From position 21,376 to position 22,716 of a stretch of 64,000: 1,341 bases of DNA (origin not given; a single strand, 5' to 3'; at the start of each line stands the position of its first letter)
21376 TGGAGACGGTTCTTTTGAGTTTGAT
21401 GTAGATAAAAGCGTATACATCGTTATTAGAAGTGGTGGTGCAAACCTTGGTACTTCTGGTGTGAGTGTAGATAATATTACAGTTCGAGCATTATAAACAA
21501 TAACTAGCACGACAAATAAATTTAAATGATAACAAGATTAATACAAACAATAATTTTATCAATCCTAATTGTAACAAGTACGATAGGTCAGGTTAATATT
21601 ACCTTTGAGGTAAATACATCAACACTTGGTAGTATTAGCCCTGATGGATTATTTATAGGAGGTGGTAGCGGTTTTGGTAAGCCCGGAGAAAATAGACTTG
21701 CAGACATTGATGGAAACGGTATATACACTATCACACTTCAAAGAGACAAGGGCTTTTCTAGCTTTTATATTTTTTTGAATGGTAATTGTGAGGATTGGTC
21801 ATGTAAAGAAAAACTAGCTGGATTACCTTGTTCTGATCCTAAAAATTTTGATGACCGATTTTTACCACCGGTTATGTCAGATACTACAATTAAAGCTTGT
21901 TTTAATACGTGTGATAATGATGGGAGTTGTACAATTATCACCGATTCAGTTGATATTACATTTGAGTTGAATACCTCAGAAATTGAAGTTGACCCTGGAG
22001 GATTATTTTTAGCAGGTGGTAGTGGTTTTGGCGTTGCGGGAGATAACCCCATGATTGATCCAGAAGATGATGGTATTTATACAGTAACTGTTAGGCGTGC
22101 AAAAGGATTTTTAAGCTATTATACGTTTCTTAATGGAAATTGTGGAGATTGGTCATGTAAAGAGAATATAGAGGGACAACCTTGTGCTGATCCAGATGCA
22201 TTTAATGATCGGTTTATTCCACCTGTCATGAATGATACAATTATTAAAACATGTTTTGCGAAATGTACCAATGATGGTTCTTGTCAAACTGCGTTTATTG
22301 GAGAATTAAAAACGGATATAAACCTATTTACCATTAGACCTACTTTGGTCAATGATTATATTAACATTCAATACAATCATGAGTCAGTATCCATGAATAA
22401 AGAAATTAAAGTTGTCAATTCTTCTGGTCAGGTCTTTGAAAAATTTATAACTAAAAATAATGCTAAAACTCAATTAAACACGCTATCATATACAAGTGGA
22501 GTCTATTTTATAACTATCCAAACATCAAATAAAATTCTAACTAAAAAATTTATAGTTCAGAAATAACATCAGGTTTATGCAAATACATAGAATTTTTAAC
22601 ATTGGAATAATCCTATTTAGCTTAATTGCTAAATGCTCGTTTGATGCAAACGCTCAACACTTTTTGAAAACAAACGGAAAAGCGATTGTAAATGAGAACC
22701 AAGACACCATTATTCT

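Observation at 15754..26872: Regulator-less, non-canonical beta-glucan-type PUL with half of its products routed through the T9SS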

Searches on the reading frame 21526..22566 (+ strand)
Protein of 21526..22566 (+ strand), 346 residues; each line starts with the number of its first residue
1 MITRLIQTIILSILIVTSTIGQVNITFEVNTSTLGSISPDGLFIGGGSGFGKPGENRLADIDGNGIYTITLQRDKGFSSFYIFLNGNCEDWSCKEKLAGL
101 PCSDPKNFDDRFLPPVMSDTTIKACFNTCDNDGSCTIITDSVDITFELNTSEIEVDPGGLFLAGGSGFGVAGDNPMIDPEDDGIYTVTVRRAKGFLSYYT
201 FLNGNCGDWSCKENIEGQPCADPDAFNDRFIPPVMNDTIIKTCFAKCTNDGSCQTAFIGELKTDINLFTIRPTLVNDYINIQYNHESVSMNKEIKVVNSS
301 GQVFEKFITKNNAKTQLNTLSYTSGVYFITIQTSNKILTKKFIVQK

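Call 4: search_protein_families(library=pfam, proteins=[window:21526-22566:+], max_evalue=0.01)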
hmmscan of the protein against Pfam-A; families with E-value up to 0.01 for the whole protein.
window:21526-22566:+ (346 aa): 2 families
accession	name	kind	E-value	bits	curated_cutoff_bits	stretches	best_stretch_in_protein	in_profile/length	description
PF18962.6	Por_Secre_tail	-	7.8e-10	39.3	27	1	275-344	6-75/75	Secretion system C-terminal sorting domain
PF08276.17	PAN_2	-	0.0054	17.3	21.1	0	117-136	25-44/67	PAN-like domain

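Call 10: search_protein_families(library=ncbifam, proteins=[window:21526-22566:+], max_evalue=0.001)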
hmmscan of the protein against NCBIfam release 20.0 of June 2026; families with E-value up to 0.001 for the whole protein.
window:21526-22566:+ (346 aa): 2 families
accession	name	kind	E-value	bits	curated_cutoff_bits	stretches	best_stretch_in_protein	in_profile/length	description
TIGR04183.1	Por_Secre_tail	domain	3.9e-11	42.8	23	1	277-345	9-72/72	T9SS type A sorting domain-containing protein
NF038113.1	T9SSA_dep_M36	equivalog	2.2e-05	22.8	885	1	249-345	776-869/869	T9SS-dependent M36 family metallopeptidase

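Call 33: find_homologous_proteins(query=window:21526-22566:+, max_evalue=0.00001)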
Query window:21526-22566:+ (346 aa): 268 proteins with E <= 0.00001 among 2146 candidates; the best 120 are listed.
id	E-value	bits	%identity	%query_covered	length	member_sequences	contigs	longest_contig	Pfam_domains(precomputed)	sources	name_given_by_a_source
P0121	1.2e-263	891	56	94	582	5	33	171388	PF19079.6,PF18962.8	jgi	jgi:hypothetical protein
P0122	4.8e-223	757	96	100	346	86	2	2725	PF18962.8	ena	-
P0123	2.8e-220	748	58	94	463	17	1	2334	PF18962.8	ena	-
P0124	7.3e-219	744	59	97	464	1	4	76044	PF18962.8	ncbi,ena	-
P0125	9.7e-217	737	59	94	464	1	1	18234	PF18962.8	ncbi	-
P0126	4.7e-215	731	60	94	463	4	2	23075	PF18962.8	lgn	-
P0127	1.7e-207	706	87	100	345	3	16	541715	PF18962.8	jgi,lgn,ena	-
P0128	5.0e-206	701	86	100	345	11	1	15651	PF18962.8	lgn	-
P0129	1.1e-205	700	86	100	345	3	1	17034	PF18962.8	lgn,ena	-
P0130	1.7e-204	696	86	100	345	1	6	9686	PF18962.8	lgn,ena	-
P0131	7.6e-204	694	86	100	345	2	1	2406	PF18962.8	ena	-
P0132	2.3e-203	693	85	100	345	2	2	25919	PF18962.8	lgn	-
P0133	1.7e-202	690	86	100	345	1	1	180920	PF18962.8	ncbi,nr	ncbi:MAG: T9SS type A sorting domain-containing protein [Bacteroidia bacterium]|nr:T9SS type A sorti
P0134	4.6e-202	688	83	100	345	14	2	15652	PF18962.8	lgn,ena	-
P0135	4.9e-202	688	54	94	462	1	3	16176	PF18962.8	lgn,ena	-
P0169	2.9e-142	492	37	93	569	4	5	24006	PF02922.25,PF16561.12,PF22058.3,PF18962.8,PF16760.11,PF26120.1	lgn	-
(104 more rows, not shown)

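Call 35: search_protein_families(library=pfam, proteins=[window:21526-22566:+, P0121, P0169], max_evalue=10)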
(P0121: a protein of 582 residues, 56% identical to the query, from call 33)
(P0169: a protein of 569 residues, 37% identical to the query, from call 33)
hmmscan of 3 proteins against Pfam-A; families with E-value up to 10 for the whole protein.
window:21526-22566:+ (346 aa): 2 families
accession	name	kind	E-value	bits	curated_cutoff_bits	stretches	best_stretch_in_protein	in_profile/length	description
PF18962.6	Por_Secre_tail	-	7.8e-10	39.3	27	1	275-344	6-75/75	Secretion system C-terminal sorting domain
PF08276.17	PAN_2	-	0.0054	17.3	21.1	2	117-136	25-44/67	PAN-like domain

P0121 (582 aa): 5 families
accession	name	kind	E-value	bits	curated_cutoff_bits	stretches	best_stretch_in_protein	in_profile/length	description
PF18962.6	Por_Secre_tail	-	1.6e-06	28.7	27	1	512-580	7-75/75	Secretion system C-terminal sorting domain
PF19079.5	CFSR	-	2.6e-06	28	27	3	295-323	9-39/49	Collagen-flanked surface repeat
PF08276.17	PAN_2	-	3.9e-05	24.1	21.1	2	235-259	26-50/67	PAN-like domain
PF14295.12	PAN_4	-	0.64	10.6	27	0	121-137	19-35/51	PAN domain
PF10542.14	Vitelline_membr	-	3.8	7.9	25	0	89-101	12-24/38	Vitelline membrane cysteine-rich region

P0169 (569 aa): 9 families
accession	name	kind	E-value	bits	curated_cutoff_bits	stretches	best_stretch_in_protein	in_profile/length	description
PF22058.2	X25_BaPul_like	-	3e-13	50.1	27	2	398-438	17-59/87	Pullulanase X25 domain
PF16760.10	CBM53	-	3.5e-10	40.4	27.6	2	160-199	14-57/57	Starch/carbohydrate-binding module (family 53)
PF02922.24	CBM_48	-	3.8e-10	40.4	22.4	2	379-431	14-69/83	Carbohydrate-binding module 48 (Isoamylase N-terminal domain)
PF16561.11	AMPK1_CBM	-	2.3e-09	37.7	26.8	2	157-208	12-61/85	Glycogen recognition site of AMP-activated protein kinase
PF18962.6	Por_Secre_tail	-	7.3e-08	33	27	1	496-562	2-69/75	Secretion system C-terminal sorting domain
PF19079.5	CFSR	-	0.00032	21.3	27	2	292-315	14-37/49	Collagen-flanked surface repeat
PF16411.10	SusF_SusE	-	0.00075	20.3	27.5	2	166-209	8-59/167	Outer membrane protein SusF_SusE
PF10423.15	AMNp_N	-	0.032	14.4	27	1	293-311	63-81/154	Bacterial AMP nucleoside phosphorylase N-terminus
PF01483.27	P_proprotein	-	0.5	10.9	21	1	160-206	40-84/86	Proprotein convertase P-domain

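Call 42: predict_structure(alignment_id=A3)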
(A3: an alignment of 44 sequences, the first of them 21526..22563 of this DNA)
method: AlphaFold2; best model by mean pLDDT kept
length: 346 residues; sequences in the alignment: 44
mean_pLDDT: 83.5   pTM: 0.52
mean pLDDT of the five models: 83.5, 83.1, 83.0, 82.5, 82.0
residues with pLDDT >= 90: 129; 70-90: 176; 50-70: 31; < 50: 10
segments of 3 or more residues with pLDDT < 50: 250-252, 254-260
pLDDT, mean of each block of 10 residues (from residue 1): 70 60 92 87 91 94 92 91 93 84 81 89 86 62 87 88 83 86 87 81 90 88 84 78 75 46 83 91 84 84 81 89 91 84 91
secondary structure, 60 per line:
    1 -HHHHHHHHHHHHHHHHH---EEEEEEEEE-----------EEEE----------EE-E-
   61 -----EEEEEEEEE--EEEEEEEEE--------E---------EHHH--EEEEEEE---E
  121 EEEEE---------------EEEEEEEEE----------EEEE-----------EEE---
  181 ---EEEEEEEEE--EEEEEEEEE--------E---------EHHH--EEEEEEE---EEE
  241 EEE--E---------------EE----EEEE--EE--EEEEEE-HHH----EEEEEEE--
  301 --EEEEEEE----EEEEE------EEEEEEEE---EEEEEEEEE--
elements in order: H2-18 E22-30 E42-45 E66-74 E77-85 E110-116 E120-125 E141-149 E160-163 E175-177 E184-192 E195-203 E228-234 E238-243 E268-271 E278-283 E292-298 E303-309 E314-318 E325-332 E336-344

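Call 46: fold_search(model_id=the predicted structure, library=pdb)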
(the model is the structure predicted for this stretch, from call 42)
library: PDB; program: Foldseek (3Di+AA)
matches with E <= 10: 1866; with E <= 0.001: 44
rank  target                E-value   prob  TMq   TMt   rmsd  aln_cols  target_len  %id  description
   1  6b15_A                8.8e-06  1.00  0.21  0.32  16.4       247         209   10  Crystal structure of CBMbc (family CBM26) from Eubacterium rectale Amy13K (released 2017-11-29)
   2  1ern_A                5.8e-05  1.00  0.22  0.33  12.1       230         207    9  NATIVE STRUCTURE OF THE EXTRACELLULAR DOMAIN OF ERYTHROPOIETIN (EPO) RECEPTOR [EBP] (released 2000-01-07)
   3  7ptp_A                6.5e-05  0.96  0.20  0.10  24.2       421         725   10  In-situ structure of pentameric S-layer protein (released 2021-12-15)
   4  6za2_B                9.0e-05  0.92  0.20  0.07  20.6       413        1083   12  Crystal structure of dimeric latent PorU from Porphyromonas gingivalis (released 2021-09-29)
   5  2xyc                  9.5e-05  0.96  0.20  0.24  19.6       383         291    7  CRYSTAL STRUCTURE OF NCAM2 IGIV-FN3I (released 2011-02-23)
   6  6za2_A                1.3e-04  0.89  0.20  0.07  20.5       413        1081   12  Crystal structure of dimeric latent PorU from Porphyromonas gingivalis (released 2021-09-29)
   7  5ldy_B                1.4e-04  0.30  0.11  0.11  29.3       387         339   12  Structure of Yersinia pseudotuberculosis InvD (released 2017-06-14)
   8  2yn5_B                1.5e-04  0.82  0.16  0.18  25.7       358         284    9  Structural insight into the giant calcium-binding adhesin SiiE: implications for the adhesion of Salmonella enterica t (released 2013-04-03)
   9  3sd2                  1.7e-04  1.00  0.22  0.80   2.4        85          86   18  Crystal structure of a putative member of duf3244 protein family (BT_3571) from Bacteroides thetaiotaomicron vpi-5482 at (released 2011-06-29)
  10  8c7m_A                1.7e-04  0.99  0.22  0.26  18.5       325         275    9  Interleukin 12 receptor subunit beta-1 Fn domains in complex with antagonistic FAb fragment. (released 2024-01-31)
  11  8gul_A                1.7e-04  0.91  0.21  0.17  19.1       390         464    8  Chitin-active AA10 LPMO (GbpA) complexed with Cu(II) from Vibrio campbellii (released 2023-06-21)
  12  4oq1                  2.2e-04  0.69  0.15  0.16  24.6       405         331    9  Structure of the Streptococcal ancillary pilin (released 2014-04-23)
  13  5e53_B                2.3e-04  0.97  0.21  0.24  20.8       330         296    9  Crystal structure of chicken CNTN1 FN1-FN3 domains (released 2016-08-31)
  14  8r54_A                2.3e-04  0.75  0.17  0.05  22.6       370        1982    8  Mouse teneurin-3 non-compact subunit - A0B0 isoform (released 2024-05-08)
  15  1h9v                  2.4e-04  0.99  0.17  0.31  14.4       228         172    7  Human Fc-gamma-Receptor IIa (FcgRIIa), monoclinic (released 2001-06-21)
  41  8x8k_C                7.3e-04  1.00  0.23  0.71   3.0       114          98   17  Crystal structure of STBD1 CBM20 domain in complex with maltotetraose (released 2024-09-18)
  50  8x8k_A                1.1e-03  1.00  0.22  0.68   3.8       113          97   18  Crystal structure of STBD1 CBM20 domain in complex with maltotetraose (released 2024-09-18)
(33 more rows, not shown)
